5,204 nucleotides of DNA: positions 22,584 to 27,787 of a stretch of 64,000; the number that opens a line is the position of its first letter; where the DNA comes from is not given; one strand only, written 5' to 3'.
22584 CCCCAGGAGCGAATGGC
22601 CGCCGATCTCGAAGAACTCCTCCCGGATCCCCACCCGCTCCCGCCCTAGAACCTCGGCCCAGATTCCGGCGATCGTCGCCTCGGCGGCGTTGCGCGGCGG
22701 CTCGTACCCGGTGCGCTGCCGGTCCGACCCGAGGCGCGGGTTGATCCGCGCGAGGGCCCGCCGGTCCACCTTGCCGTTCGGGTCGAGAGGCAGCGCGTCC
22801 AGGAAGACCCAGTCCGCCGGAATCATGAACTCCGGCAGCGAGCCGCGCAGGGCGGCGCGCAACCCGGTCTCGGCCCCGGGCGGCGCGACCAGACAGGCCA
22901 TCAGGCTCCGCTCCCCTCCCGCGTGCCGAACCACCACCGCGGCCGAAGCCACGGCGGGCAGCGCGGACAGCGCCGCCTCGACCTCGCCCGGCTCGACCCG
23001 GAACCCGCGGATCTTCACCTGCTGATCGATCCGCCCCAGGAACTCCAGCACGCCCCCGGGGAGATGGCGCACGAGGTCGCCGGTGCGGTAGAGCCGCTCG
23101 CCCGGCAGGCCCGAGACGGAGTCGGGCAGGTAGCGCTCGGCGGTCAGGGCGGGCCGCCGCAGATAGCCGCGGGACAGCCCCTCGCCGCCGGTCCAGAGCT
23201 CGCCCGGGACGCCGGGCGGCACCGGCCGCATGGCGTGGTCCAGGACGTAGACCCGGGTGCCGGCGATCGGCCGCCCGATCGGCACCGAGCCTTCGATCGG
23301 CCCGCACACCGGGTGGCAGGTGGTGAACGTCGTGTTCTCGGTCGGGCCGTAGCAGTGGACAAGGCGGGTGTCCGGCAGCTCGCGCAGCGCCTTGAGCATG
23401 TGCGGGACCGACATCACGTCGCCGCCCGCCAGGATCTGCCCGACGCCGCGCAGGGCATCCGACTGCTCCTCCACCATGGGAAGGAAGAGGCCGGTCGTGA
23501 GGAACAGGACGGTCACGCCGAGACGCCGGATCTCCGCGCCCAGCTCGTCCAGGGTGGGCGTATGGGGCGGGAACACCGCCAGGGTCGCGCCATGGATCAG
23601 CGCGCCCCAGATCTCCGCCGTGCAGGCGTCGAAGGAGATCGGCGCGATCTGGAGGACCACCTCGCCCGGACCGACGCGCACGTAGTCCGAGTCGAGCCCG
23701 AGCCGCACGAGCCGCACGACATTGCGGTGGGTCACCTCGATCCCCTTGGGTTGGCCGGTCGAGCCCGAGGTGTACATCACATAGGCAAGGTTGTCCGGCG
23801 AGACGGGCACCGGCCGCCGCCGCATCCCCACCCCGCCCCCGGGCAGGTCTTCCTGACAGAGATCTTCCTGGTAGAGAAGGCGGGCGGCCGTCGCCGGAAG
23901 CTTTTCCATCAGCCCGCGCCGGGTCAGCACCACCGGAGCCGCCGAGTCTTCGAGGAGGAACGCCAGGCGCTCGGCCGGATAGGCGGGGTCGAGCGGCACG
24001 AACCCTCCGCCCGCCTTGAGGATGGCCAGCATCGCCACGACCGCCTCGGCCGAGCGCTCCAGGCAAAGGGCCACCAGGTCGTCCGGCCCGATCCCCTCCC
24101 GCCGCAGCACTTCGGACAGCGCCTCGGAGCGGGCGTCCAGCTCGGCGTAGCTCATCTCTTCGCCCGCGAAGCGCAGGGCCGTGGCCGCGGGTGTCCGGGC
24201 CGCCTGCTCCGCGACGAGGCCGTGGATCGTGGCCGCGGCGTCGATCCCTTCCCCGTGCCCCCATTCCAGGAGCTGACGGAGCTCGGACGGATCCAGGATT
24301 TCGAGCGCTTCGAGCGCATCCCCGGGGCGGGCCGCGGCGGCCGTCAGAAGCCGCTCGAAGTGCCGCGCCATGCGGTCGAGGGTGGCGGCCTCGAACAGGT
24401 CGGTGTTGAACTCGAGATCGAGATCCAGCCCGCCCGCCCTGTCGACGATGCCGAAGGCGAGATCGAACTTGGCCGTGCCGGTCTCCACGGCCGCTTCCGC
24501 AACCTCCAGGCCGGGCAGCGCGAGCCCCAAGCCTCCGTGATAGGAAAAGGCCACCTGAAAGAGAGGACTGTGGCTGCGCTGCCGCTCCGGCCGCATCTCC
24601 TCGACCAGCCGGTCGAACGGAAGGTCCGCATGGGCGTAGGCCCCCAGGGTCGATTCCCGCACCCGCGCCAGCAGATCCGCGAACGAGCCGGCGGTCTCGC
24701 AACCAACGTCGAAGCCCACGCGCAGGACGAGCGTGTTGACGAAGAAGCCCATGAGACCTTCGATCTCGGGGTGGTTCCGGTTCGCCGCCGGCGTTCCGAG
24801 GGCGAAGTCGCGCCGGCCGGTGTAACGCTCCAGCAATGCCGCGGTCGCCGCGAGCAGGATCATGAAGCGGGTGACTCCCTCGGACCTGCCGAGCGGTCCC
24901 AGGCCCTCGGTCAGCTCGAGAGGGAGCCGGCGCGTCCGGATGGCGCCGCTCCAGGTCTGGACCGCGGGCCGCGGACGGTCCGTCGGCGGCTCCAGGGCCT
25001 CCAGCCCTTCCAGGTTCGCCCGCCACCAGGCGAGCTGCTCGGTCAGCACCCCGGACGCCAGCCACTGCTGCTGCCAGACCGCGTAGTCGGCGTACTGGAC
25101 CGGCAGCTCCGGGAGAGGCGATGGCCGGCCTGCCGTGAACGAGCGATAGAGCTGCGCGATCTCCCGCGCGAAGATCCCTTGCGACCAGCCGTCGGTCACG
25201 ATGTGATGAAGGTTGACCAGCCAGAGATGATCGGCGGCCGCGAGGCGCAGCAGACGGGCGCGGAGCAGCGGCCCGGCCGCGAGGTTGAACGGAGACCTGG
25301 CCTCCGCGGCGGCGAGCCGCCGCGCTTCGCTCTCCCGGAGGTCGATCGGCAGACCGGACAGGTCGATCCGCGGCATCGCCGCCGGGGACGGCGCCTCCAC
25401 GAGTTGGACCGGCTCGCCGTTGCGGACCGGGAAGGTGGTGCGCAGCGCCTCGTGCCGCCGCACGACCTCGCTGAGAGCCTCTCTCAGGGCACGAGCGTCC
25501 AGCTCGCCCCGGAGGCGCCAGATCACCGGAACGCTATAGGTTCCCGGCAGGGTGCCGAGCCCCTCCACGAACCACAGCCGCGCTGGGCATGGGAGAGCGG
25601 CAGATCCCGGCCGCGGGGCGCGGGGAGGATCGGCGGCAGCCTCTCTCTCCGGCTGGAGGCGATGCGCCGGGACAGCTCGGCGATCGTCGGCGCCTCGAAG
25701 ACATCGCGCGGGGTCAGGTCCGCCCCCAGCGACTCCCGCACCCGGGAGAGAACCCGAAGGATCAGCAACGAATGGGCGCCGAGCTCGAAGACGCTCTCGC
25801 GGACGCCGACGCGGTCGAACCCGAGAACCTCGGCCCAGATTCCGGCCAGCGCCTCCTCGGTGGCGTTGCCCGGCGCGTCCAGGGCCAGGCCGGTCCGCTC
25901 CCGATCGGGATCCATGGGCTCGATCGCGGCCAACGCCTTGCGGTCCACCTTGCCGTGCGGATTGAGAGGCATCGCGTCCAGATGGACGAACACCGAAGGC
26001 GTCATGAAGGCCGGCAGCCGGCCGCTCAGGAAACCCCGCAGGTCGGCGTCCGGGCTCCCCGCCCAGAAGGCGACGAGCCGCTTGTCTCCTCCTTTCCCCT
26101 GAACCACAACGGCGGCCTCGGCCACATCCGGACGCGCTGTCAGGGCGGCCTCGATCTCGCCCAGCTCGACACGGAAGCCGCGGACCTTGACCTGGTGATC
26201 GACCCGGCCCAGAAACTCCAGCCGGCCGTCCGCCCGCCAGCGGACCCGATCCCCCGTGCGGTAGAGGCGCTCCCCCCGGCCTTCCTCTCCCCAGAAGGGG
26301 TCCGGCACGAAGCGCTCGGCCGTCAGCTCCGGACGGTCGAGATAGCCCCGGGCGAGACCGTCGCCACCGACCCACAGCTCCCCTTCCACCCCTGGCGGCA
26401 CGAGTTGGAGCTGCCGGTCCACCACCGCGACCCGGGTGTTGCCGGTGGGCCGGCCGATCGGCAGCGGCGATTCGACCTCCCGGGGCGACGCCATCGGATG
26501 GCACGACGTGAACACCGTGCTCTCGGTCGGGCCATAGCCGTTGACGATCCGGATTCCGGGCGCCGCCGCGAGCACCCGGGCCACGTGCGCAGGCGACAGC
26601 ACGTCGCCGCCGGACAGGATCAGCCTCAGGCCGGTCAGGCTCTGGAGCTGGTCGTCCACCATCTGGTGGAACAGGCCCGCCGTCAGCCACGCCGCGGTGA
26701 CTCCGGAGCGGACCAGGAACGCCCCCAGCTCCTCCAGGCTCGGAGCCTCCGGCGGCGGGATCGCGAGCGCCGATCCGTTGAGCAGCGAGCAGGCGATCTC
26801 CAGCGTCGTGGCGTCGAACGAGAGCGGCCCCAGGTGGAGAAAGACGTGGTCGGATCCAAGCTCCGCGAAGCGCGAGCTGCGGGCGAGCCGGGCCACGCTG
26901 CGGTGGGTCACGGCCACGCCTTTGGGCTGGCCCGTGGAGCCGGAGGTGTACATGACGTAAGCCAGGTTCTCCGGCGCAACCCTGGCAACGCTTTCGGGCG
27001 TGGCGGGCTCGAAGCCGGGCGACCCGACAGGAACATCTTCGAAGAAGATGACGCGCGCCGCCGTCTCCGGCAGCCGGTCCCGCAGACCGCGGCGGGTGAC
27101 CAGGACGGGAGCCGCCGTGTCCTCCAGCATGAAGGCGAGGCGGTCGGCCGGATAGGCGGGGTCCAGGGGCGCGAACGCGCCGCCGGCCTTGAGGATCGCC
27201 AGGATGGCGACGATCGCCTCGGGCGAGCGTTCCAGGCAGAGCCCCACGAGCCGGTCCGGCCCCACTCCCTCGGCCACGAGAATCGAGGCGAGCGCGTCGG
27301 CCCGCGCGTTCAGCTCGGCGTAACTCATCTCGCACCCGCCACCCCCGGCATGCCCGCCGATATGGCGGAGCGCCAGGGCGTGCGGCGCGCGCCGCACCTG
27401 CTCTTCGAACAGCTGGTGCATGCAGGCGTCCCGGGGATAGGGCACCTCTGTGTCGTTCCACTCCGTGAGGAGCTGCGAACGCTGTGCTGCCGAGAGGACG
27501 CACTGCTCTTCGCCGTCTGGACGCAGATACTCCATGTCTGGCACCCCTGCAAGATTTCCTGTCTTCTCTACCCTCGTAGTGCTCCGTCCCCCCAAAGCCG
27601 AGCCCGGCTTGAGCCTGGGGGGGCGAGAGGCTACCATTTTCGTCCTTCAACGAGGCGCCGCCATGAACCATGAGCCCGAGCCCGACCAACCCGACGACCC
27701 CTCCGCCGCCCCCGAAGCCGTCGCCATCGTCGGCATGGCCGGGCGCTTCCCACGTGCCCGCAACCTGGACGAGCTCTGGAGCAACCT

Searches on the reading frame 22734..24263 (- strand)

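Call 53: search_protein_families(library=ncbifam, proteins=[window:22734-24263:-], max_evalue=1e-30)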
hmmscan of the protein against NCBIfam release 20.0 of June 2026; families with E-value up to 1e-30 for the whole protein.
seq(510 aa): 27 families (the best 25 are shown)
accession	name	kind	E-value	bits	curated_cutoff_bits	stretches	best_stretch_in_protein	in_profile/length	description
TIGR01733.1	AA-adenyl-dom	subfamily_domain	5.2e-127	424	317.4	1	38-443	1-409/409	amino acid adenylation domain-containing protein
NF004282.0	PRK05691.1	subfamily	3.4e-121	405.1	4090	2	154-505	1270-1623/4334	non-ribosomal peptide synthase/polyketide synthase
NF041803.1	NRPS_SolG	exception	9.9e-116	387.7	2200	1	10-505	560-1071/1163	solanimycin non-ribosomal peptide synthetase SolG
NF047350.1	aureusi_NRPS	equivalog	7.6e-113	378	2500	1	7-508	409-895/2373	aureusimine non-ribosomal peptide synthetase AusA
NF038078.1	NRPS_MxcG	equivalog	9.2e-91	304.8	2300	1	11-508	456-960/1442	myxochelin non-ribosomal peptide synthetase MxcG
NF007605.2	PRK10252.1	equivalog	1e-84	285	2400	1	10-505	453-958/1292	enterobactin non-ribosomal peptide synthetase EntF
NF003417.0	PRK04813.1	subfamily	1.4e-67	228.4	476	1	17-505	9-500/505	D-alanine--poly(phosphoribitol) ligase subunit DltA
TIGR03098.1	ligase_PEP_1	hypoth_equivalog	9.2e-67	225.7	592.35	1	13-505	2-515/517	acyl-CoA ligase (AMP-forming), exosortase A system-associated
TIGR01734.1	D-ala-DACP-lig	equivalog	9e-66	222.4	559.85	1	17-505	6-499/504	D-alanine--poly(phosphoribitol) ligase subunit DltA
NF004837.0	PRK06187.1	subfamily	9.1e-61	205.7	476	1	153-504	166-518/531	long-chain-fatty-acid--CoA ligase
NF004114.0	PRK05605.1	equivalog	4.9e-50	170.4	766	1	120-504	186-565/575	long-chain-fatty-acid--CoA ligase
NF006181.0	PRK08314.1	subfamily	1.9e-44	151.9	705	0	149-504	196-550/563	long-chain-fatty-acid--CoA ligase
NF004511.1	PRK05852.1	equivalog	3.3e-43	148.1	650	0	289-506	290-502/505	FadD7 family fatty acid--CoA ligase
NF006182.0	PRK08316.1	subfamily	5.1e-43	147.3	663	1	11-504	11-513/523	fatty acyl-CoA synthetase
NF004822.0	PRK06178.1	equivalog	2.6e-42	145.2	782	0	13-123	39-149/571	acyl-CoA synthetase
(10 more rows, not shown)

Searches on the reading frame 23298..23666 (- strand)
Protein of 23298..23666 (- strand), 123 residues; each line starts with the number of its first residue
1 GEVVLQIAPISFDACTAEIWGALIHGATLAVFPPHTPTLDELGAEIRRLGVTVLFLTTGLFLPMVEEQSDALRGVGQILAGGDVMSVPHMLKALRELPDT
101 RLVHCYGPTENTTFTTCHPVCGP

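Call 65: search_solved_structures(query=window:23298-23666:-, max_evalue=1e-8, show_alignments=2)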
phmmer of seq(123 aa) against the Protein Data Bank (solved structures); distinct sequences matched with E-value up to 1e-8: 19.
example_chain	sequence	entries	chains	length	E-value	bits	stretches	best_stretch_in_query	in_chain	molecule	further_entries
4dg8_A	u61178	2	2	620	3.3e-24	88.4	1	7-120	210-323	PA1221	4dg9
4gr4_A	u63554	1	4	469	1.4e-21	79.9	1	2-121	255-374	Non-ribosomal peptide synthetase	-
4gr5_A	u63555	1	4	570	2e-21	79.4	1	2-121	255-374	Non-ribosomal peptide synthetase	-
2vsq_A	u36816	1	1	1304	4.2e-18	68.7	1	4-120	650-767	SURFACTIN SYNTHETASE SUBUNIT 3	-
8glc_B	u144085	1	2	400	3.2e-16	62.6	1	1-118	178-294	Non-ribosomal peptide synthetase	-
8gjp_A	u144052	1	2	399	3.6e-16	62.4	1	1-118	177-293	Non-ribosomal peptide synthetase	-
8gkm_A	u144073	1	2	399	4.8e-16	62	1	1-118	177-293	Non-ribosomal peptide synthetase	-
5wmm_A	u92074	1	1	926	1.4e-15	60.5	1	4-120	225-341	NRPS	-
8gic_A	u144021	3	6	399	1.9e-15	60.1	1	1-118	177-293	Non-ribosomal peptide synthetase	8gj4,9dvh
6vhy_A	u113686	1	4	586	7.4e-13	51.7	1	4-118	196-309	NpsA Adenylation Domain, Non-ribosomal peptide synthetase fusion protein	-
6vht_A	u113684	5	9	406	1.1e-12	51.2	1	4-118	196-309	NpsA Adenylation Domain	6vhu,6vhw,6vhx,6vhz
6vhv_A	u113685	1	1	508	1.3e-12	51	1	4-118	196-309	NpsA Adenylation Domain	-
6mfy_A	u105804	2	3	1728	7.7e-11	45.2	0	7-120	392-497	Linear gramicidin synthase subunit A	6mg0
9be4_A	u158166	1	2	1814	7.8e-11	45.2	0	7-120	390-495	Linear gramicidin synthase subunit A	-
9be3_A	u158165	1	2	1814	7.9e-11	45.2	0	7-120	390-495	Linear gramicidin synthase subunit A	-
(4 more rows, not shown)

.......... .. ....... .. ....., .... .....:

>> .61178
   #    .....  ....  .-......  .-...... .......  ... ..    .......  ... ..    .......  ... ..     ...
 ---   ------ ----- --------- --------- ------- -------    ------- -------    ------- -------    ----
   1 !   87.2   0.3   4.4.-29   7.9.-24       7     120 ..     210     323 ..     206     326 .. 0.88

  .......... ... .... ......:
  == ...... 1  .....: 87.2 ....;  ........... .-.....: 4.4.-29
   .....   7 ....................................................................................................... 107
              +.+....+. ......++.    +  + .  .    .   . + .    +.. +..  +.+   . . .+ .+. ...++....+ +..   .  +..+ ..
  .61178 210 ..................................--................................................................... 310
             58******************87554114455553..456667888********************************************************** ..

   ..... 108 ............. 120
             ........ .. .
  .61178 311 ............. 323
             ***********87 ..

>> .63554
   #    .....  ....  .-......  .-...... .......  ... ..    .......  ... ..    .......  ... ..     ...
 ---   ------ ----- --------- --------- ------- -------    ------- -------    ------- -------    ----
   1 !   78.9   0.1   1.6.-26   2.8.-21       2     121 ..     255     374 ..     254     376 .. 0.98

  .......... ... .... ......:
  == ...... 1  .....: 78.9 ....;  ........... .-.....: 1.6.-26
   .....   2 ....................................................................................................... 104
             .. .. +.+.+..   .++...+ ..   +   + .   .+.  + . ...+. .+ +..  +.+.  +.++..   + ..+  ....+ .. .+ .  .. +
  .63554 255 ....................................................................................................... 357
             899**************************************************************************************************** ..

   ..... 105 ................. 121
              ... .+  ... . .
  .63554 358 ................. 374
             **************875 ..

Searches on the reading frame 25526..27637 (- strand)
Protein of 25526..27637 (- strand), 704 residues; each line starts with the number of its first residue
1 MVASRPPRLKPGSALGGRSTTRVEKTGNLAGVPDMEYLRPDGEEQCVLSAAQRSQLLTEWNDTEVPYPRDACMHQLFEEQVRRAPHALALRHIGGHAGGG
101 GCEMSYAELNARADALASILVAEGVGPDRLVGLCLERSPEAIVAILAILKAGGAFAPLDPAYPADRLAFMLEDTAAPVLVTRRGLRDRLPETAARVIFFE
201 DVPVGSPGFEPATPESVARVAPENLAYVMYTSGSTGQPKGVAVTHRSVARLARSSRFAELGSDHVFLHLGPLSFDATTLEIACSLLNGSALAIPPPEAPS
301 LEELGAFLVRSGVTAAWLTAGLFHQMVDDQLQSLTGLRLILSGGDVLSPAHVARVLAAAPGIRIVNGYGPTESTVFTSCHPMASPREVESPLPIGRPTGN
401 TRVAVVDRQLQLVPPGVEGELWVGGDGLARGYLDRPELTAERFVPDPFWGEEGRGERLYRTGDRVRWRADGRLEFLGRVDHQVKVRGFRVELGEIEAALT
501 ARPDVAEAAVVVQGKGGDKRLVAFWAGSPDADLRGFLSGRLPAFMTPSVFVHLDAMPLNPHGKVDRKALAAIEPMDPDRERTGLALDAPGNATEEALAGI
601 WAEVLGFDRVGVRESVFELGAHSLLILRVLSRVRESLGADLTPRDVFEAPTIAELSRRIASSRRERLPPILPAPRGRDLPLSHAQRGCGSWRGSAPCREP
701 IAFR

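Call 11: search_protein_families(library=pfam, proteins=[window:25580-27535:-], max_evalue=0.01)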
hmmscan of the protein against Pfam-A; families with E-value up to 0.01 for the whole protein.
window:25580-27535:- (652 aa): 3 families
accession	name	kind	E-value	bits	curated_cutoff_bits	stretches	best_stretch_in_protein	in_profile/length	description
PF00501.34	AMP-binding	-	8.1e-87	291.9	29.9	1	43-399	1-384/384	AMP-binding enzyme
PF00550.31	PP-binding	-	3.5e-14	53.2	20.8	1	562-625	2-67/67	Phosphopantetheine attachment site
PF13193.12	AMP-binding_C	-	6.6e-09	37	24.5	1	460-529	1-76/76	AMP-binding enzyme C-terminal domain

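Call 71: find_related_loci(query=window:25580-27535:-, collection=metagenome_contigs, flank=10000)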
Query window:25580-27535:- (652 aa) in metagenome_contigs; peptide patterns used: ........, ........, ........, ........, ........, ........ (x = any residue, [..] = any of these).
300 stretches matched a pattern; 261 encode a relative of the query (tblastn E <= 1e-3); the best 80 are kept; 80 distinct loci.
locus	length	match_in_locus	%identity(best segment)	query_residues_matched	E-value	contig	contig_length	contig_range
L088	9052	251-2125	51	13-644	0e+0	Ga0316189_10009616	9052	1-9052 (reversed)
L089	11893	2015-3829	50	13-627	0e+0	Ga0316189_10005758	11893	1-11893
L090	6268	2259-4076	53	13-629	0e+0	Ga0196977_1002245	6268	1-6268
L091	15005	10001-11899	51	12-652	0e+0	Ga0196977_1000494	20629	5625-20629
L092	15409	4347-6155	48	13-622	0e+0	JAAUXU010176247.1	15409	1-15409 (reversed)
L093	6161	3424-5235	49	13-622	0e+0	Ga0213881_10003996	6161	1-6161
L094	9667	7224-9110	48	20-652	0e+0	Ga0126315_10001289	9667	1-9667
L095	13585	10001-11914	49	13-652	0e+0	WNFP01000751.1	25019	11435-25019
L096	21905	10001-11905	48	13-652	0e+0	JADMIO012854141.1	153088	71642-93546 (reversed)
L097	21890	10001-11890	47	13-652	0e+0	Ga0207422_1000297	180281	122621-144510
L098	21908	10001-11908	50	13-651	4e-180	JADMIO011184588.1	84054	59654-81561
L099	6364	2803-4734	48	14-651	0e+0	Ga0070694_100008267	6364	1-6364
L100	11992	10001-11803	48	13-622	1e-179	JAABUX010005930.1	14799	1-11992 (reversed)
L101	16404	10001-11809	47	10-623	0e+0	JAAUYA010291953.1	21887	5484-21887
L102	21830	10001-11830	44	10-622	2e-178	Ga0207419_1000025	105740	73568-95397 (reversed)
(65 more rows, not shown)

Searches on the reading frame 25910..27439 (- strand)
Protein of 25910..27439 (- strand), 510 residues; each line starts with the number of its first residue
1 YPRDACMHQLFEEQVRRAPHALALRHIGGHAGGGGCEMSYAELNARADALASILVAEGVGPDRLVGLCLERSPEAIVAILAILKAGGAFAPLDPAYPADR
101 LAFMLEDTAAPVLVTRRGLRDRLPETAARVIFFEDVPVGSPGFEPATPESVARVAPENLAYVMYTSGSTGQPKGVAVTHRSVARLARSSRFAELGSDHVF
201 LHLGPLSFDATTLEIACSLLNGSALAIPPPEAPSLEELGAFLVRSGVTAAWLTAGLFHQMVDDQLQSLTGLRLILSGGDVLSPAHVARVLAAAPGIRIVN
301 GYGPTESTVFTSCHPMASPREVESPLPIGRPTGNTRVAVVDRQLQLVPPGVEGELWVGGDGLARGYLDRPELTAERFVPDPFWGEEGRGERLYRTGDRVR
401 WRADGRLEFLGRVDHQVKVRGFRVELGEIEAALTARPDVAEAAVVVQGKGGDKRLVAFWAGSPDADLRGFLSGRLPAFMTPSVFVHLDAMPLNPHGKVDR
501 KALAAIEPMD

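Call 53: search_protein_families(library=ncbifam, proteins=[window:25910-27439:-], max_evalue=1e-30)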
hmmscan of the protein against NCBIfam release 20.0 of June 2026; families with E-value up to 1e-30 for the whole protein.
seq(510 aa): 26 families (the best 25 are shown)
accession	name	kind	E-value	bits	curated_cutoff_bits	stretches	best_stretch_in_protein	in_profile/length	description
TIGR01733.1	AA-adenyl-dom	subfamily_domain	2.3e-138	461.5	317.4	1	39-444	1-409/409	amino acid adenylation domain-containing protein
NF004282.0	PRK05691.1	subfamily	7.2e-125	417.2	4090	1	3-504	1129-1623/4334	non-ribosomal peptide synthase/polyketide synthase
NF047350.1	aureusi_NRPS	equivalog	1.7e-112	376.8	2500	1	7-508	415-896/2373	aureusimine non-ribosomal peptide synthetase AusA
NF041803.1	NRPS_SolG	exception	6.9e-108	361.7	2200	1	1-504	557-1071/1163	solanimycin non-ribosomal peptide synthetase SolG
NF038078.1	NRPS_MxcG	equivalog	7.2e-97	325.1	2300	1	9-508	460-961/1442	myxochelin non-ribosomal peptide synthetase MxcG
NF007605.2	PRK10252.1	equivalog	6.2e-81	272.4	2400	1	6-504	455-958/1292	enterobactin non-ribosomal peptide synthetase EntF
NF003417.0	PRK04813.1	subfamily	4.1e-65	220.3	476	1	37-504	28-500/505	D-alanine--poly(phosphoribitol) ligase subunit DltA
TIGR03098.1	ligase_PEP_1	hypoth_equivalog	1e-61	209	592.35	1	7-505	2-516/517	acyl-CoA ligase (AMP-forming), exosortase A system-associated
TIGR01734.1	D-ala-DACP-lig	equivalog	5.9e-61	206.6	559.85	1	36-505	24-500/504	D-alanine--poly(phosphoribitol) ligase subunit DltA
NF004837.0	PRK06187.1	subfamily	1.4e-56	191.9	476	1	7-503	10-518/531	long-chain-fatty-acid--CoA ligase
TIGR03443.1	alpha_am_amid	equivalog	1.4e-55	188.3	1030.1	1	154-460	412-748/1390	L-aminoadipate-semialdehyde dehydrogenase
NF004114.0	PRK05605.1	equivalog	2.6e-46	158.1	766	1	118-503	183-565/575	long-chain-fatty-acid--CoA ligase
NF004511.1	PRK05852.1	equivalog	4.7e-46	157.5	650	1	8-505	2-502/505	FadD7 family fatty acid--CoA ligase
NF005858.0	PRK07787.1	subfamily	1.5e-42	145.7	575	1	37-504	26-469/471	acyl-CoA synthetase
NF006181.0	PRK08314.1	subfamily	5e-41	140.6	705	0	151-498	198-545/563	long-chain-fatty-acid--CoA ligase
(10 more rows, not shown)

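Call 61: search_solved_structures(query=window:25910-27439:-, max_evalue=1e-60)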
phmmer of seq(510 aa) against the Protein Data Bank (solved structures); distinct sequences matched with E-value up to 1e-60: 49.
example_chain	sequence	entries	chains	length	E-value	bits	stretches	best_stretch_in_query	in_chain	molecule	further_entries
6mfy_A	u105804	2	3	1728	1.7e-186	624.1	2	2-506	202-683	Linear gramicidin synthase subunit A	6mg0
9be3_A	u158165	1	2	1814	2.1e-186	623.9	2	2-506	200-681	Linear gramicidin synthase subunit A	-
9be4_A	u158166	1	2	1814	2.1e-186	623.9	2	2-506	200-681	Linear gramicidin synthase subunit A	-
6mfz_A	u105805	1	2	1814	2.1e-186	623.9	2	2-506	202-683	Linear gramicidin synthase subunit A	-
9meh_A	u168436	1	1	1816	2.1e-186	623.9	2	2-506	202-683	Linear gramicidin synthase subunit A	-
8xjz_C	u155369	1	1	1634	1.2e-131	443.3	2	36-506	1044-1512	Peptide synthetase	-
4gr5_A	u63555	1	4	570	4e-116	392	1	2-504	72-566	Non-ribosomal peptide synthetase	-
5u89_A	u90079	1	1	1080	6.9e-109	368.1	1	8-505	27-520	Amino acid adenylation domain protein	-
6p1j_A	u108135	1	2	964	9.1e-108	364.4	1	1-503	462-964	Txo2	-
4d4g_A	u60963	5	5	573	3.9e-103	349.1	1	6-504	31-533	APNAA1 | APNA A1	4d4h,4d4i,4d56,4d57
8hlk_A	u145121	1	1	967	8.3e-102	344.8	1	1-504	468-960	Microcystin synthetase B (Fragment)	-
5wmm_A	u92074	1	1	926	1e-101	344.5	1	18-459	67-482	NRPS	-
8www_A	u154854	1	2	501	1.9e-101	343.5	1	35-505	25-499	Carrier domain-containing protein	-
5es6_A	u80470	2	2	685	3.5e-98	332.8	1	2-506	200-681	Linear gramicidin synthase subunit A | Linear gramicidin synthetase subunit A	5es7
8jbr_A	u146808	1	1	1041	4.2e-98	332.5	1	2-504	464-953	McyA protein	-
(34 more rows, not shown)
